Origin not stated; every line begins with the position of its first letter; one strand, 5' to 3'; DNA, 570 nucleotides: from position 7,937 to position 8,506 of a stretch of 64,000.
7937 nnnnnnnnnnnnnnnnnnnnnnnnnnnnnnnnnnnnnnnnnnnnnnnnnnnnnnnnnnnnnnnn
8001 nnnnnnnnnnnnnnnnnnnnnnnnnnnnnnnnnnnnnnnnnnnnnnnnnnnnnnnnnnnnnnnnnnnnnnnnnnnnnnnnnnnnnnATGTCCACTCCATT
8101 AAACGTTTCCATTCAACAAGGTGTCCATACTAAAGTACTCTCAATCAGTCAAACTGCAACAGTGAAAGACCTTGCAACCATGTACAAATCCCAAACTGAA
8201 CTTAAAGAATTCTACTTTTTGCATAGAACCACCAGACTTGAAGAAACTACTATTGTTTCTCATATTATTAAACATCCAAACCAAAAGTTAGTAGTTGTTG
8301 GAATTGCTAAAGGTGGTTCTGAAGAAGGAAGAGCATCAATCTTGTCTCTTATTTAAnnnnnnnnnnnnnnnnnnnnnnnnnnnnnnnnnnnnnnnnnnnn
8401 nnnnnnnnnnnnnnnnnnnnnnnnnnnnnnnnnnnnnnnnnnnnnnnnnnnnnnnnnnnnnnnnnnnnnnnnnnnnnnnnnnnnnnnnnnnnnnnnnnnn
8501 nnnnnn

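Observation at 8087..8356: Candidate novel ubiquitin-like modifier: 89-aa beta-grasp-like protein with Gly-Gly 11 residues before the C-terminus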

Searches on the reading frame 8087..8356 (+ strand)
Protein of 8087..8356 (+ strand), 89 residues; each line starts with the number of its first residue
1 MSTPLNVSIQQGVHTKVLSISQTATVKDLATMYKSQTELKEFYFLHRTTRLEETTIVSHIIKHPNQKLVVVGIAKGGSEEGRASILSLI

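Call 4: search_protein_families(library=pfam, proteins=[window:8087-8353:+], max_evalue=1)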
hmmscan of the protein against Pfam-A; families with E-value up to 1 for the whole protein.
window:8087-8353:+ (89 aa): 2 families
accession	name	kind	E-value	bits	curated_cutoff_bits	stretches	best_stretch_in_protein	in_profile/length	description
PF21403.4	OTU1_UBXL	-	0.0023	18.9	22.7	1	15-42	11-38/49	OTU1, UBXL domain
PF01458.23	SUFBD_core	-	0.059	13.3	27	1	33-79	100-149/232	SUF system FeS cluster assembly, SufBD core domain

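Call 5: search_solved_structures(query=window:8087-8353:+, max_evalue=10, show_alignments=3)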
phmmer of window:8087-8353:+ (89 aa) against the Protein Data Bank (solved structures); distinct sequences matched with E-value up to 10: 11.
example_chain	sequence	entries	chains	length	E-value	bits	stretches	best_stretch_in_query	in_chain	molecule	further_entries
2hz9_A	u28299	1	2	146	0.25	15.3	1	20-79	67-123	Heparin-binding growth factor 1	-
1eg0_J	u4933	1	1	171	0.94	13.5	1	11-87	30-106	PROTEIN (RIBOSOMAL PROTEIN L6)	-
487d_J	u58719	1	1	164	0.98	13.4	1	11-87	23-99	50S ribosomal protein L6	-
1c04_B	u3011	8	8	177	1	13.4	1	11-87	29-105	RIBOSOMAL PROTEIN L6 | 50S RIBOSOMAL PROTEIN L6 | PROTEIN (RIBOSOMAL PROTEIN L6)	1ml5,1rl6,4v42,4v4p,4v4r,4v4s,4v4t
3fji_A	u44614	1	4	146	1.1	13.2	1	20-79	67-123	Heparin-binding growth factor 1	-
6ymz_A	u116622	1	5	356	1.2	13.2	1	46-82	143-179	Protein-glutamate methylesterase/protein-glutamine glutaminase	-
4qc4_A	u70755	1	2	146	1.3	13.1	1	20-80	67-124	Fibroblast growth factor 1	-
1p63_A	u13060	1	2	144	1.5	12.9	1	20-78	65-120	ACIDIC FIBROBLAST GROWTH FACTOR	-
3bad_A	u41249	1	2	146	1.5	12.8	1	14-78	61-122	Heparin-binding growth factor 1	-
4qal_A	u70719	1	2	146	1.7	12.7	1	20-79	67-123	Fibroblast growth factor 1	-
4qbc_A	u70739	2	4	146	1.7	12.6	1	20-80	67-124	Fibroblast growth factor 1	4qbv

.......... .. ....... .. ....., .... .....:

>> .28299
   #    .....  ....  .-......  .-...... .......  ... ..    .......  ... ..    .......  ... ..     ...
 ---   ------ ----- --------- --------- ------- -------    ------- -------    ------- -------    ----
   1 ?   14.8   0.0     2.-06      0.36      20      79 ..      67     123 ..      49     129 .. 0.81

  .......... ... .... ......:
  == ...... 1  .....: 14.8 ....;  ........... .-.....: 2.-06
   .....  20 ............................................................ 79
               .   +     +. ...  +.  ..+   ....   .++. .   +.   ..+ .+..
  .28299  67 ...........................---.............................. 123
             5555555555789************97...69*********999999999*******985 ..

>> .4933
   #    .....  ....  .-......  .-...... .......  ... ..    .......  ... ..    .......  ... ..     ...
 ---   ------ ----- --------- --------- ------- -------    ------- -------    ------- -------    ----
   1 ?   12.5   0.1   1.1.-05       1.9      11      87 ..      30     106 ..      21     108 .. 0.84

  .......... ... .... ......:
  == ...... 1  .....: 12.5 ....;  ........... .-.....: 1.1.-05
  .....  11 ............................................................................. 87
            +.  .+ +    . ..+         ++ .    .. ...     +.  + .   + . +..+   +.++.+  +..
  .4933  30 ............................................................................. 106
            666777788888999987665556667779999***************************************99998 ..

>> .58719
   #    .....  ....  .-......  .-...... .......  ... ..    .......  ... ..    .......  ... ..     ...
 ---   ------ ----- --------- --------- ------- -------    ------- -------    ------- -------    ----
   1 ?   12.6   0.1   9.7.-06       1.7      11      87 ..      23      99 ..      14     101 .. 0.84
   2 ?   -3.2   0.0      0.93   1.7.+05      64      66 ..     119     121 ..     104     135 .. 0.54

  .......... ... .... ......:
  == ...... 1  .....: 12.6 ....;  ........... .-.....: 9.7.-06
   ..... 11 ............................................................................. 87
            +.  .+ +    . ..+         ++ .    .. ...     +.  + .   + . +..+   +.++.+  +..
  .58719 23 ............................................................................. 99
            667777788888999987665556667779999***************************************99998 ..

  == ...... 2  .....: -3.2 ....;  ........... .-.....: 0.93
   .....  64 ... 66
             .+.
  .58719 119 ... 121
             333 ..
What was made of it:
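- A PDB phmmer search returns only noise (call 5).
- Tried and rejected: phmmer against PDB returned only FGF1 and ribosomal protein L6 noise (call 5).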

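Call 6: find_homologous_proteins(query=window:8087-8353:+, max_evalue=10)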
Query window:8087-8353:+ (89 aa): 1 proteins with E <= 10 among 1 candidates.
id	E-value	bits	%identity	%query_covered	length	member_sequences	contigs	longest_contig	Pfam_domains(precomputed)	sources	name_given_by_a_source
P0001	5.1e-38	146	87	100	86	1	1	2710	-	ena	-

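Call 9: find_encoding_contigs(protein=P0001, flank=10000)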
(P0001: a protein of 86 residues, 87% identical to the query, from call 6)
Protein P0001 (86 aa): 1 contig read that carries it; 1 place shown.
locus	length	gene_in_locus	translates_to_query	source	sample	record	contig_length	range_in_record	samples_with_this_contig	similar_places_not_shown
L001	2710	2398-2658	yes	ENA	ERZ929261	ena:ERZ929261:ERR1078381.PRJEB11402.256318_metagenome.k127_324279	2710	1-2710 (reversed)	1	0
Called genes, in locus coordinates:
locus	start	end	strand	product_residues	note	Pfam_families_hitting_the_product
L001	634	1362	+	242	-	PF00179:UQ_con, PF05773:RWD (faint)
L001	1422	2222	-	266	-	PF22191:IBR_1 (weak)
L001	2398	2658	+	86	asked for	-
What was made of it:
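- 8087..8356 (+): Candidate Ubl precursor gene, 89 aa, single exon. Not annotated in N. gruberi. Homologue P0001 and synteny in calls 6, 9.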

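Call 10: find_encoding_contigs(protein=window:8087-8356:+, flank=3000)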
Protein window:8087-8356:+ (89 aa): no gene with exactly this product is on record in the collection.

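Call 14: predict_structure(protein=window:8087-8353:+)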
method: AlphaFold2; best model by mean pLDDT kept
length: 89 residues; sequences in the alignment: 1
mean_pLDDT: 46.1   pTM: 0.29
mean pLDDT of the five models: 46.1, 45.3, 42.5, 41.1, 40.5
residues with pLDDT >= 90: 0; 70-90: 0; 50-70: 26; < 50: 63
segments of 3 or more residues with pLDDT < 50: 10-16, 34-51, 53-58, 62-69, 71-89
pLDDT, mean of each block of 10 residues (from residue 1): 49 49 54 47 42 47 46 43 37
secondary structure, 60 per line:
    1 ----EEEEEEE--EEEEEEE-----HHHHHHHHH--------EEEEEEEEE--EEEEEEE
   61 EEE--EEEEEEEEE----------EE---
elements in order: E5-11 E14-20 H26-34 E43-51 E54-63 E66-74

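Call 22: search_protein_representatives(alignment_id=A1)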
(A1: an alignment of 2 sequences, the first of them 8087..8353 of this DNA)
Query: 2 sequences, 89 profile positions. Proteins with E-value up to 0.001 (for the whole library): 1; up to 1e-10: 1; up to 1e-30: 1. The best 1 are listed.
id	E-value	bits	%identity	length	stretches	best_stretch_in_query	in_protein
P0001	9.5e-51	186.3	-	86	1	1-89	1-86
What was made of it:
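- On Conjugatable (type I) ubiquitin-like modifier: The only homologue in 5.8 billion and 1.8 billion protein sets is the sister-strain copy (calls 6, 22).
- HMMER against 1.8 billion representatives finds only the sister-strain copy (call 22).
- Tried and rejected: The word-indexed search of 5.8 billion proteins and the full HMMER search of 1.8 billion representatives found only the sister-strain copy (calls 6, 22).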

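Call 27: list_cluster_members(proteins=[window:8087-8353:+, window:6336-7061:+, window:7118-7915:-])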
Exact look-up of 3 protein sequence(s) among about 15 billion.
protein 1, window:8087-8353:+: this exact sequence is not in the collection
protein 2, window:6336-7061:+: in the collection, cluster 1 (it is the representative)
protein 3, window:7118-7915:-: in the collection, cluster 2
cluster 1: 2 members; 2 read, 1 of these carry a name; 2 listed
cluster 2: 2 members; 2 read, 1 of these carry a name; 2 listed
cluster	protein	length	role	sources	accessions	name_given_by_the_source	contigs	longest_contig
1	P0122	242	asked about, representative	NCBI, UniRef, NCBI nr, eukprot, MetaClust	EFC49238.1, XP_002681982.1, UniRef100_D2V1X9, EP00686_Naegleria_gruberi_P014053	predicted protein [Naegleria gruberi] | Predicted protein n=1 Tax=Naegleria gruberi TaxID=5762 RepID=D2V1X9_NAEGR | uncharacterized protein NAEGRDRAFT_62733 [Naegleria gruberi]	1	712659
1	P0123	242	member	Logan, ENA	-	-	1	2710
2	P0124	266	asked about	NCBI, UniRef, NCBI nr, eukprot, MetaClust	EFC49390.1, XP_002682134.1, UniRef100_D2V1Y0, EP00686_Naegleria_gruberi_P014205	hypothetical protein NAEGRDRAFT_78190 [Naegleria gruberi] | RING-type domain-containing protein n=1 Tax=Naegleria gruberi TaxID=5762 ... | uncharacterized protein NAEGRDRAFT_78190 [Naegleria gruberi]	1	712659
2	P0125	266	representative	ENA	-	-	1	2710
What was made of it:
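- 8087..8356 (+): Exact sequence absent from the protein collection (call 27).
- It is not annotated in the reference proteome (call 27).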

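Call 32: predict_structure(alignment_id=A1)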
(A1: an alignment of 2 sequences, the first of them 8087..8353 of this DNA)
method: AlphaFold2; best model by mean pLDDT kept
length: 89 residues; sequences in the alignment: 2
mean_pLDDT: 47.5   pTM: 0.32
mean pLDDT of the five models: 47.5, 43.1, 41.0, 40.1, 34.7
residues with pLDDT >= 90: 0; 70-90: 0; 50-70: 26; < 50: 63
segments of 3 or more residues with pLDDT < 50: 1-22, 39-51, 53-55, 66-70, 74-89
pLDDT, mean of each block of 10 residues (from residue 1): 43 43 55 58 46 50 49 45 36
secondary structure, 60 per line:
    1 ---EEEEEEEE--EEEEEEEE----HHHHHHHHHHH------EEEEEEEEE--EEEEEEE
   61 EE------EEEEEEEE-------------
elements in order: E4-11 E14-21 H26-36 E43-51 E54-62 E69-76
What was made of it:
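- On Conjugatable (type I) ubiquitin-like modifier: AlphaFold pLDDT 46 and 47 (calls 14, 32).
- The AlphaFold secondary-structure order is beta-beta-alpha-beta-beta-beta (calls 14, 32).
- Tried and rejected: Both models were low-confidence (calls 14, 32).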

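Call 34: fold_search(model_id=the predicted structure, library=pdb)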
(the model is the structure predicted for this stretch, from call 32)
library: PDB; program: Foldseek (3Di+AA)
matches with E <= 10: 1153; with E <= 0.001: 0
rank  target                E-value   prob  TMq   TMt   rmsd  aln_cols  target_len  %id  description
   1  9r2r_D                7.9e-02  0.80  0.36  0.29   7.3        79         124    9  De novo designed M7 protein fold (released 2025-05-14)
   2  4zy8_B                1.1e-01  0.47  0.30  0.22   9.9        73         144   11  K. lactis Lst4 longin domain (released 2016-04-13)
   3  5gpo_B                1.6e-01  0.44  0.27  0.21  10.5        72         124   15  The sensor domain structure of the zinc-responsive histidine kinase CzcS from Pseudomonas Aeruginosa (released 2017-08-09)
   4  4afi_A                2.5e-01  0.44  0.30  0.20   9.9        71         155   10  Complex between Vamp7 longin domain and fragment of delta-adaptin from AP3 (released 2012-05-30)
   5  6u62_H                2.6e-01  0.28  0.26  0.26  11.1        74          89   11  Raptor-Rag-Ragulator complex (released 2019-10-30)
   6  8cht_B                3.3e-01  0.30  0.33  0.23  13.6       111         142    7  Crystal structure of human PURA (fragment Glu57-Glu212, PUR repeat I and II) (released 2024-02-21)
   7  8fw5_C                3.6e-01  0.30  0.29  0.09   9.9        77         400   17  Chimeric HsGATOR1-SpGtr-SpLam complex (released 2023-07-26)
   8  9xps_7                3.8e-01  0.63  0.44  0.21   7.5        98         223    8  The neck structure of the Phage Phikz (released 2026-02-11)
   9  3c2w_B                3.8e-01  0.35  0.29  0.08  11.3        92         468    6  Crystal structure of the photosensory core domain of P. aeruginosa bacteriophytochrome PaBphP in the Pfr state (released 2008-09-23)
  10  4afi_B                4.0e-01  0.35  0.29  0.20   9.9        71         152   10  Complex between Vamp7 longin domain and fragment of delta-adaptin from AP3 (released 2012-05-30)
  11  6w40_A                4.3e-01  0.51  0.40  0.33   5.9        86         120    8  An enumerative algorithm for de novo design of proteins with diverse pocket structures (released 2020-04-08)
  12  3lyg                  4.5e-01  0.41  0.33  0.27   5.8        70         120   11  Crystal structure of NTF2-like protein of unknown function (YP_270605.1) from Colwellia psychrerythraea 34H at 1.61 A re (released 2010-04-14)
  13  5tph_A                4.5e-01  0.35  0.33  0.27   5.9        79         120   13  Crystal structure of a de novo designed protein homodimer with curved beta-sheet (released 2017-01-25)
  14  4zr7_B                4.8e-01  0.28  0.31  0.26   9.6        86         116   15  The structure of a domain of a functionally unknown protein from Bacillus subtilis subsp. subtilis str. 168 (released 2015-05-27)
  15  5gpo_A                4.8e-01  0.25  0.26  0.21  10.7        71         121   15  The sensor domain structure of the zinc-responsive histidine kinase CzcS from Pseudomonas Aeruginosa (released 2017-08-09)
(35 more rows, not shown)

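Call 40: find_related_loci(query=A1, collection=metagenome_contigs, flank=10000)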
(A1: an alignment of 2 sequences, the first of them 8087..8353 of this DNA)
Query A1 (89 aa) in metagenome_contigs; peptide patterns used: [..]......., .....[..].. (x = any residue, [..] = any of these).
138 stretches matched a pattern, but none encodes a relative of the query by tblastn (E <= 1e-3).

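Call 41: find_related_loci(query=A1, collection=viral_contigs, flank=10000)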
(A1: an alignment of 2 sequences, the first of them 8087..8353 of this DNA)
Query A1 (89 aa) in viral_contigs; peptide patterns used: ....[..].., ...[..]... (x = any residue, [..] = any of these).
50 stretches matched a pattern, but none encodes a relative of the query by tblastn (E <= 1e-3).

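Call 48: search_protein_families(library=pfam, alignment_id=A1, max_evalue=10)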
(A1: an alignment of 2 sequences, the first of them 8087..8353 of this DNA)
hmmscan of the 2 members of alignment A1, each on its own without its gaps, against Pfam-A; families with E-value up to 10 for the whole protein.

A. member 1, window:8087-8353:+ (89 aa): 2 families
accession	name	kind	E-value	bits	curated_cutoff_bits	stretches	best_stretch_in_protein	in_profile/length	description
PF21403.4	OTU1_UBXL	-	0.0023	18.9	22.7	1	15-42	11-38/49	OTU1, UBXL domain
PF01458.23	SUFBD_core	-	0.059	13.3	27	1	33-79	100-149/232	SUF system FeS cluster assembly, SufBD core domain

B. families by the number of members that match (of 2 scanned): 3 families
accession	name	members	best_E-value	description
PF21403.4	OTU1_UBXL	2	0.0007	OTU1, UBXL domain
PF01458.23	SUFBD_core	2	0.059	SUF system FeS cluster assembly, SufBD core domain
PF12181.14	MogR_DNAbind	1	0.052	DNA binding domain of the motility gene repressor (MogR)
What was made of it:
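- The best Pfam hit of both homologues is the beta-grasp OTU1 UBX-like domain (E = 0.0023 and 0.0007, below the cut-off; call 48).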
